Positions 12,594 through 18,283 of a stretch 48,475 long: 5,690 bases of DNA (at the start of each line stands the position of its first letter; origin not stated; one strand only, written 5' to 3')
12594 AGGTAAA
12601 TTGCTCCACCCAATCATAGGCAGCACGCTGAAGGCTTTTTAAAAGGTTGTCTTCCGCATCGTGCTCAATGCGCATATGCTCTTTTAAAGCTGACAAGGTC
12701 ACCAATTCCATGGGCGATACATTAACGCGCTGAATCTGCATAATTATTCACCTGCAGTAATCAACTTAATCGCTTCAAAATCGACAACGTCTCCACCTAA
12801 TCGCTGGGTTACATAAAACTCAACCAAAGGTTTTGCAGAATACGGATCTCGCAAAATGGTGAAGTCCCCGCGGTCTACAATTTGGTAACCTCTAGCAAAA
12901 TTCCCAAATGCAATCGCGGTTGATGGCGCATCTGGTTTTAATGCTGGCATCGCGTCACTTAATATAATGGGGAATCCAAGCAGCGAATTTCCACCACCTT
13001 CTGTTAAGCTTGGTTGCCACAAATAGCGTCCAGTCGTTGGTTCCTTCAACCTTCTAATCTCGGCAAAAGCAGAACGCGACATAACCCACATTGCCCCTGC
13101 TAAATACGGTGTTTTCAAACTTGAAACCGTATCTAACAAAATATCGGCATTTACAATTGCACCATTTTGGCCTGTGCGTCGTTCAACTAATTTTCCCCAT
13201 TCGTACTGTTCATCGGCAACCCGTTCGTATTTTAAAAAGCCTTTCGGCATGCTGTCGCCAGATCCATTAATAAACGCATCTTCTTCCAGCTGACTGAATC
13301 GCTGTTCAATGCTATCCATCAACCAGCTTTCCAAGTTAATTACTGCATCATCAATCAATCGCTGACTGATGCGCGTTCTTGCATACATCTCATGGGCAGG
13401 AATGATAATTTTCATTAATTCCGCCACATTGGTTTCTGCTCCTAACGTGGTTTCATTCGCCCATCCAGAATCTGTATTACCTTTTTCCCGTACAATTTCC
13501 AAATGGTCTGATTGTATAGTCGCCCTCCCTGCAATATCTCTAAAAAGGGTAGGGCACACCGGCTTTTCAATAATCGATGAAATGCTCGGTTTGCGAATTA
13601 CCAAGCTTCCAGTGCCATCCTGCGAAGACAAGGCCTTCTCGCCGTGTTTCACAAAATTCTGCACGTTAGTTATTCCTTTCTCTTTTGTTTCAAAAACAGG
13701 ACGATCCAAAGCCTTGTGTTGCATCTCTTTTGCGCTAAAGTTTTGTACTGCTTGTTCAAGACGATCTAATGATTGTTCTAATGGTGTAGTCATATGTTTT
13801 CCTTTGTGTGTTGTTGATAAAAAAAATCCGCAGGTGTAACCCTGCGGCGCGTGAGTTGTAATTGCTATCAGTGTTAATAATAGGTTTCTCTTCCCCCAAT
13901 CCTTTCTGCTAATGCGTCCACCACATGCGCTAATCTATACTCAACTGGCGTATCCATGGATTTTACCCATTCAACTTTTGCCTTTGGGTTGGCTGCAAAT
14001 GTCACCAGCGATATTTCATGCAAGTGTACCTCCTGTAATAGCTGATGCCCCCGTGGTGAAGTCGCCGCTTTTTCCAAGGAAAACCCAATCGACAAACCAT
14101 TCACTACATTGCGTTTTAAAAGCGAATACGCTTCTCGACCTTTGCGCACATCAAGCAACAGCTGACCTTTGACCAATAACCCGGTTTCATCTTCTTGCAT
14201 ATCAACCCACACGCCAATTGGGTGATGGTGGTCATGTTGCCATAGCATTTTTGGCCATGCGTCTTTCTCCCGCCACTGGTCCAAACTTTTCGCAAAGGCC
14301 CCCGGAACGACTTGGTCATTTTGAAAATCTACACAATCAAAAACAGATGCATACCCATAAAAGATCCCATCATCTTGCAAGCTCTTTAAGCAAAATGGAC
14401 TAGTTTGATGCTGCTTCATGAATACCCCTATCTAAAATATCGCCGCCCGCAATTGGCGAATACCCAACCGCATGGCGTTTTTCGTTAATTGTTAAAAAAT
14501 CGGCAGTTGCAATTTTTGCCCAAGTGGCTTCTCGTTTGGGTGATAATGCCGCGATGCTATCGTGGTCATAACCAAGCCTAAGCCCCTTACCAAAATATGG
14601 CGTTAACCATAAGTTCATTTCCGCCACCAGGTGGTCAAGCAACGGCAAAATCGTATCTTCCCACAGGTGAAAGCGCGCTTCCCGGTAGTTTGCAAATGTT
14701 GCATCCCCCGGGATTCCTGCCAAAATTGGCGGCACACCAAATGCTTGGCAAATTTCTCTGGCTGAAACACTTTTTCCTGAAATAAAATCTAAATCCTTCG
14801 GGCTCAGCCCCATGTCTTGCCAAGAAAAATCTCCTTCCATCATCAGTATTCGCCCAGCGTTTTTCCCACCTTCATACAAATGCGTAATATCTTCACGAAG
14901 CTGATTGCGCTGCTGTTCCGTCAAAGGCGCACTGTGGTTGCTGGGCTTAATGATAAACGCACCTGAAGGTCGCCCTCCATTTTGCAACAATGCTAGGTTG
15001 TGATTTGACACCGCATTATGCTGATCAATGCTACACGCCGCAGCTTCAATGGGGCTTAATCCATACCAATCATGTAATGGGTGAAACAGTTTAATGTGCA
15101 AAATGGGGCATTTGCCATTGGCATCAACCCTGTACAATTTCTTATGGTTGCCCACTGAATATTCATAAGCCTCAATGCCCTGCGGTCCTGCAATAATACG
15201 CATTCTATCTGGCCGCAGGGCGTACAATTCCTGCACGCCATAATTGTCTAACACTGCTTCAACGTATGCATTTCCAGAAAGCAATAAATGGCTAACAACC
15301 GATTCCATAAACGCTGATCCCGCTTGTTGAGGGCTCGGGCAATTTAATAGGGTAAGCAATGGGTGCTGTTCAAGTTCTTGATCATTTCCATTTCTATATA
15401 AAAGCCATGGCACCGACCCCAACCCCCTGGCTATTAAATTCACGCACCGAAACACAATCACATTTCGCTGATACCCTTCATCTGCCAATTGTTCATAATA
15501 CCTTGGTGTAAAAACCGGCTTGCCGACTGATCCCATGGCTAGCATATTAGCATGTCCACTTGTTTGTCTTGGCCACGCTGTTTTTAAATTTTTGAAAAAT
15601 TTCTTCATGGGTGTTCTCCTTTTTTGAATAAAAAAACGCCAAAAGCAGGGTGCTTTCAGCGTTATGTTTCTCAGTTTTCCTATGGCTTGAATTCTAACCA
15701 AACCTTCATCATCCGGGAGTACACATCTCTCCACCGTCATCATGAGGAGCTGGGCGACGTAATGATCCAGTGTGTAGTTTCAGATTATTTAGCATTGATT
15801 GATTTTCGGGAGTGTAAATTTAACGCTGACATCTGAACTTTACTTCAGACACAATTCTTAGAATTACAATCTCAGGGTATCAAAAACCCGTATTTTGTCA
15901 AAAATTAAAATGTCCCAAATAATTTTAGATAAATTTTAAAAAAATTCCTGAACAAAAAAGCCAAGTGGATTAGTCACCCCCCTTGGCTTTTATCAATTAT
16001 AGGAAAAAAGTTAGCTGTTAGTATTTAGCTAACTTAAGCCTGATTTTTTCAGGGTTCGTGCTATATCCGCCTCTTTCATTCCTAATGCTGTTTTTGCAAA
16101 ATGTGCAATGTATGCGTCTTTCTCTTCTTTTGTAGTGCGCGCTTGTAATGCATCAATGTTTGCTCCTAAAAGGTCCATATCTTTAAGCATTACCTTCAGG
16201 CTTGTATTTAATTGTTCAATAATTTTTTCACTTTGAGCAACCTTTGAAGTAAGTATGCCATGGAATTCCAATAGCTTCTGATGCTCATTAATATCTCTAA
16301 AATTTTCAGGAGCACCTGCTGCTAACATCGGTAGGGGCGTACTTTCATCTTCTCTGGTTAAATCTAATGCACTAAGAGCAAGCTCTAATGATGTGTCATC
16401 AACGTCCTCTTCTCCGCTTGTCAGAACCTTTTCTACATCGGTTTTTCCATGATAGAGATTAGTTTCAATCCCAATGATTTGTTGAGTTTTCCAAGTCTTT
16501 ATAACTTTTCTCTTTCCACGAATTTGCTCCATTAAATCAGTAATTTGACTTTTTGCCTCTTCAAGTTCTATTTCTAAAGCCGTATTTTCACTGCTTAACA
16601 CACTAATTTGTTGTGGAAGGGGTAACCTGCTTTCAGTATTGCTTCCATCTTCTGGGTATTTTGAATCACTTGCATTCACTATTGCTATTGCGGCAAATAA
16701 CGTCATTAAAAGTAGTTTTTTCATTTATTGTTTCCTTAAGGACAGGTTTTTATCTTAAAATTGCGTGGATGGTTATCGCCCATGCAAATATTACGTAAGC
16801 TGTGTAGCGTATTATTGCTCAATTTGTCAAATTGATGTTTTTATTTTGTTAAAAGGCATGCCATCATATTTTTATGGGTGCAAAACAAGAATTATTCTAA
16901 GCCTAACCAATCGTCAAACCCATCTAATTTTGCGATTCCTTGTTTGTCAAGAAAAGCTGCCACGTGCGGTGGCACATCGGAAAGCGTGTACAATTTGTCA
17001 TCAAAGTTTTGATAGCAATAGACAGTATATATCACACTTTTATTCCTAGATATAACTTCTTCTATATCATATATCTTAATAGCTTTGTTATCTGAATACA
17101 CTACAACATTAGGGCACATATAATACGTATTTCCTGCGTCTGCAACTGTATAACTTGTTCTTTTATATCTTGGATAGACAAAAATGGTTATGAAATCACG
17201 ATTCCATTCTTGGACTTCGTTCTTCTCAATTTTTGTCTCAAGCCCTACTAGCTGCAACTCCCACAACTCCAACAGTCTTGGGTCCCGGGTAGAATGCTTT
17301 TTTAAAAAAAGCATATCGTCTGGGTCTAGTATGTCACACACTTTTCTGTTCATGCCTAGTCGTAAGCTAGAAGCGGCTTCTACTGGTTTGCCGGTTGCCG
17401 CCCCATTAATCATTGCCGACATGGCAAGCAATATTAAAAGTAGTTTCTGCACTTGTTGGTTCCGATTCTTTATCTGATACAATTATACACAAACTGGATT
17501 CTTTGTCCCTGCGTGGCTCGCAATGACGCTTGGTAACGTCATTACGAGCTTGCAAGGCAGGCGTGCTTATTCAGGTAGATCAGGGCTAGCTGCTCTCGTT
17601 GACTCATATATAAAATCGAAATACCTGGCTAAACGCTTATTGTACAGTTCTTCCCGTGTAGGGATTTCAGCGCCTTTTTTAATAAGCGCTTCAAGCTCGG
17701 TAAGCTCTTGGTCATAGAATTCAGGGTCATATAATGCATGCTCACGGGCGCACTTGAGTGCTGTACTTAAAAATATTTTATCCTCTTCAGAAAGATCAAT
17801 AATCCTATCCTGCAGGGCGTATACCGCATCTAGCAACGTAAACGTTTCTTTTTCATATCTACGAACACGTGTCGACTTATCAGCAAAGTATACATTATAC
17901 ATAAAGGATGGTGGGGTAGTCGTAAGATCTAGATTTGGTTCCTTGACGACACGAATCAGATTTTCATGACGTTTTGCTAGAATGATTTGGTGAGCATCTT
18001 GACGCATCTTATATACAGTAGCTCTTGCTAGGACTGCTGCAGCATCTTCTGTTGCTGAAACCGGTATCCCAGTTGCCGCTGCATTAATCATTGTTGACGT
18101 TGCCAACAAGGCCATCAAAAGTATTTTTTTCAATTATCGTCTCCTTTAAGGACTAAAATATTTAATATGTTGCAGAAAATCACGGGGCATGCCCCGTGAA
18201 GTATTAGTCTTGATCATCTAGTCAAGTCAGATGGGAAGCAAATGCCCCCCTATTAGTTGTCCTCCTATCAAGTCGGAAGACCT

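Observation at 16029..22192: Tandem array of seven secreted, mostly coiled-coil genes that share one expression/export cassette but have unrelated bodies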

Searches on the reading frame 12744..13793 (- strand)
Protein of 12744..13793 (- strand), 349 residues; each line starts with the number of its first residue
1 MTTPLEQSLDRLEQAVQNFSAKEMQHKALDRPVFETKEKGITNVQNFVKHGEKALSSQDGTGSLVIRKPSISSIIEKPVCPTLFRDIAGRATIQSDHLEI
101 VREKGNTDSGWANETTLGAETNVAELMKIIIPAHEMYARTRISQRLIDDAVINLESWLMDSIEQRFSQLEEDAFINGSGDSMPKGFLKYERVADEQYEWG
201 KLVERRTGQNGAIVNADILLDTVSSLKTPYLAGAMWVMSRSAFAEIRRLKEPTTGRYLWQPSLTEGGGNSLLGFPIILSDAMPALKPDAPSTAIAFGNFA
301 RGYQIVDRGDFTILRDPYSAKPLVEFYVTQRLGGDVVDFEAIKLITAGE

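Call 8: search_protein_families(library=pfam, proteins=[window:12744-13793:-], max_evalue=0.001)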
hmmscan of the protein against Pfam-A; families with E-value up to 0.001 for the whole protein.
window:12744-13793:- (349 aa): 1 family
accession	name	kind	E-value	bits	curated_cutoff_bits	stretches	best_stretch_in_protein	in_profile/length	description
PF05065.19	Phage_capsid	-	3.5e-68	230.5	24.2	1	62-346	1-279/280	Phage capsid family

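Call 12: find_encoding_contigs(protein=window:12744-13793:-, flank=10000, max_places=4)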
Protein window:12744-13793:- (349 aa): no gene with exactly this product is on record in the collection.

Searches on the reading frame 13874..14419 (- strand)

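Call 8: search_protein_families(library=pfam, proteins=[window:13874-14419:-], max_evalue=0.001)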
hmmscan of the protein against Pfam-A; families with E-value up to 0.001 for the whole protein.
window:13874-14419:- (181 aa): 1 family
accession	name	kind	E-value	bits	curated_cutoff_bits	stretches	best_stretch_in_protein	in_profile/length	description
PF04586.22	Peptidase_S78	-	1.4e-29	103.8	21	1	15-153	9-156/165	Caudovirus prohead serine protease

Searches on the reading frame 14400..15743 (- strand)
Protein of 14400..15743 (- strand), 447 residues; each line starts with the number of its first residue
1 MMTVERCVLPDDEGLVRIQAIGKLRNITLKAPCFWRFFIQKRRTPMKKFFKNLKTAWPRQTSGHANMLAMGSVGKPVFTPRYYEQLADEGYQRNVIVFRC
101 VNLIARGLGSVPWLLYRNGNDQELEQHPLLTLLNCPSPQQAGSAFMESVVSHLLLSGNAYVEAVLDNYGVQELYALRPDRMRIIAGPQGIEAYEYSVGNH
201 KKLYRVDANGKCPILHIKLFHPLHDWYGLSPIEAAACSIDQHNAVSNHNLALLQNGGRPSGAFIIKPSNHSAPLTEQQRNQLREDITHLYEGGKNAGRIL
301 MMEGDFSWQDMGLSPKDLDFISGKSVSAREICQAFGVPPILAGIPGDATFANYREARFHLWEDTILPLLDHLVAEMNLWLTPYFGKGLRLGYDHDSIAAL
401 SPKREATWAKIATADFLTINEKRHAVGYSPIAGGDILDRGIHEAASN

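Call 8: search_protein_families(library=pfam, proteins=[window:14400-15743:-], max_evalue=0.001)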
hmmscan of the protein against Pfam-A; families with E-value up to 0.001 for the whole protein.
window:14400-15743:- (447 aa): 1 family
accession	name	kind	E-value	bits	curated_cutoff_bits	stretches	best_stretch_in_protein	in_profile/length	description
PF04860.17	Phage_portal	-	2.7e-84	283.5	39.1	1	97-425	3-319/321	Phage portal protein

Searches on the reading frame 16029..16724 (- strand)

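Call 7: search_protein_families(library=pfam, proteins=[window:16029-16724:-], max_evalue=0.1)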
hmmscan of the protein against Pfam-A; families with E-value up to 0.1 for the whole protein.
window:16029-16724:- (231 aa): 5 families
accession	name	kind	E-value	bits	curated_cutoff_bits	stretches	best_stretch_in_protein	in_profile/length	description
PF14662.11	KASH_CCD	-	0.035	14.5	43.3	0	36-95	100-157/191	Coiled-coil region of CCDC155 or KASH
PF10241.14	KxDL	-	0.071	13.9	27.2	1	147-205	28-86/86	Uncharacterized conserved protein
PF00170.26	bZIP_1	-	0.075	13.6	27.6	0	36-67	31-62/64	bZIP transcription factor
PF04977.20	DivIC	-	0.087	13.1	28.9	0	171-217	21-68/80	Septum formation initiator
PF09304.16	Cortex-I_coil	-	0.088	13.5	60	1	147-206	38-97/107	Cortexillin coiled-coil region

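Call 42: search_protein_families(library=phrogs, proteins=[window:16029-16724:-], max_evalue=0.01)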
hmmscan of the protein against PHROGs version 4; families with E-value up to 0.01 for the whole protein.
window:16029-16724:- (231 aa): 0 families

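Call 43: search_protein_families(library=ncbifam, proteins=[window:16029-16724:-], max_evalue=0.01)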
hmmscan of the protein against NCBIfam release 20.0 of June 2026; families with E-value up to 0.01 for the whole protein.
window:16029-16724:- (231 aa): 0 families

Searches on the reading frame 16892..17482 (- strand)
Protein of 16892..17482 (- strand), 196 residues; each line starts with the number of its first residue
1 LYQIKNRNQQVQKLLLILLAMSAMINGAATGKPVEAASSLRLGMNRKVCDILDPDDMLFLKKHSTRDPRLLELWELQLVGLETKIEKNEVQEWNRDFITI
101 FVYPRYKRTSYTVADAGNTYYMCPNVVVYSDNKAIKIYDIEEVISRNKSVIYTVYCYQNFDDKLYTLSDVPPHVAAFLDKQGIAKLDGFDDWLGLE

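Call 7: search_protein_families(library=pfam, proteins=[window:16892-17482:-], max_evalue=0.1)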
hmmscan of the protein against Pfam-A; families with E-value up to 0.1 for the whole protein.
window:16892-17482:- (196 aa): 0 families

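Call 42: search_protein_families(library=phrogs, proteins=[window:16892-17452:-], max_evalue=0.01)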
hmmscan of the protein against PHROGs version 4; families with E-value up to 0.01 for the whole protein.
window:16892-17452:- (186 aa): 0 families

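Call 43: search_protein_families(library=ncbifam, proteins=[window:16892-17452:-], max_evalue=0.01)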
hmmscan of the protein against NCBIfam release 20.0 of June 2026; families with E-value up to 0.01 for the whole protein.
window:16892-17452:- (186 aa): 0 families

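Call 67: search_protein_representatives(protein=window:16892-17386:-)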
Query: 164 residues. Proteins with E-value up to 0.001 (for the whole library): 3; up to 1e-10: 1; up to 1e-30: 1. The best 3 are listed.
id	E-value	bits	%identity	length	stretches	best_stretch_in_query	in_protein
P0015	2.1e-107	372.6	100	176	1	1-164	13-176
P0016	9.2e-05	38.8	34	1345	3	109-158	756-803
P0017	4.3e-04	36.6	29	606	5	31-66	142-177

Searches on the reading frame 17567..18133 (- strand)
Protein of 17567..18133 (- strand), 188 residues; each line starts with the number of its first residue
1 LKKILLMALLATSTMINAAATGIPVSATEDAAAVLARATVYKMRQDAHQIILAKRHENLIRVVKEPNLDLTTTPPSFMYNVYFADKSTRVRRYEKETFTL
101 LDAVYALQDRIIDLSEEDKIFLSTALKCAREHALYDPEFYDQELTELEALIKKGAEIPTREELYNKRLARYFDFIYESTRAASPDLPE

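Call 7: search_protein_families(library=pfam, proteins=[window:17567-18133:-], max_evalue=0.1)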
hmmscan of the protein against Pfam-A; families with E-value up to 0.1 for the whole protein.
window:17567-18133:- (188 aa): 1 family
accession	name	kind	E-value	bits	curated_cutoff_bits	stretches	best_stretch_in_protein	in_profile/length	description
PF12875.12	DUF3826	-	0.086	13.4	25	0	106-134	115-143/186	Protein of unknown function (DUF3826)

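Call 42: search_protein_families(library=phrogs, proteins=[window:17567-18133:-], max_evalue=0.01)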
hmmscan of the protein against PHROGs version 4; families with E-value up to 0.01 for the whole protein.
window:17567-18133:- (188 aa): 0 families

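Call 43: search_protein_families(library=ncbifam, proteins=[window:17567-18133:-], max_evalue=0.01)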
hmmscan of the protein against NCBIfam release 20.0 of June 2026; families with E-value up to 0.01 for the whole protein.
window:17567-18133:- (188 aa): 0 families

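Call 83: predict_structure(protein=window:17567-18067:-)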
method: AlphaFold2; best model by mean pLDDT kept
length: 166 residues; sequences in the alignment: 1
mean_pLDDT: 52.1   pTM: 0.45
mean pLDDT of the five models: 52.1, 46.9, 46.3, 45.4, 39.5
residues with pLDDT >= 90: 0; 70-90: 43; 50-70: 35; < 50: 88
segments of 3 or more residues with pLDDT < 50: 1-33, 35-38, 40-80, 87-90, 111-114
pLDDT, mean of each block of 10 residues (from residue 1): 30 31 41 47 40 35 33 41 49 57 58 56 75 72 74 79 81
secondary structure, 60 per line:
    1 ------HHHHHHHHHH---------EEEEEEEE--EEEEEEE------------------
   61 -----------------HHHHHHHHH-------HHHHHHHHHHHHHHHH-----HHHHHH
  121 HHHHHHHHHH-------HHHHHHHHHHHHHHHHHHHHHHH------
elements in order: H7-16 E26-33 E36-42 H78-86 H94-109 H115-130 H138-160
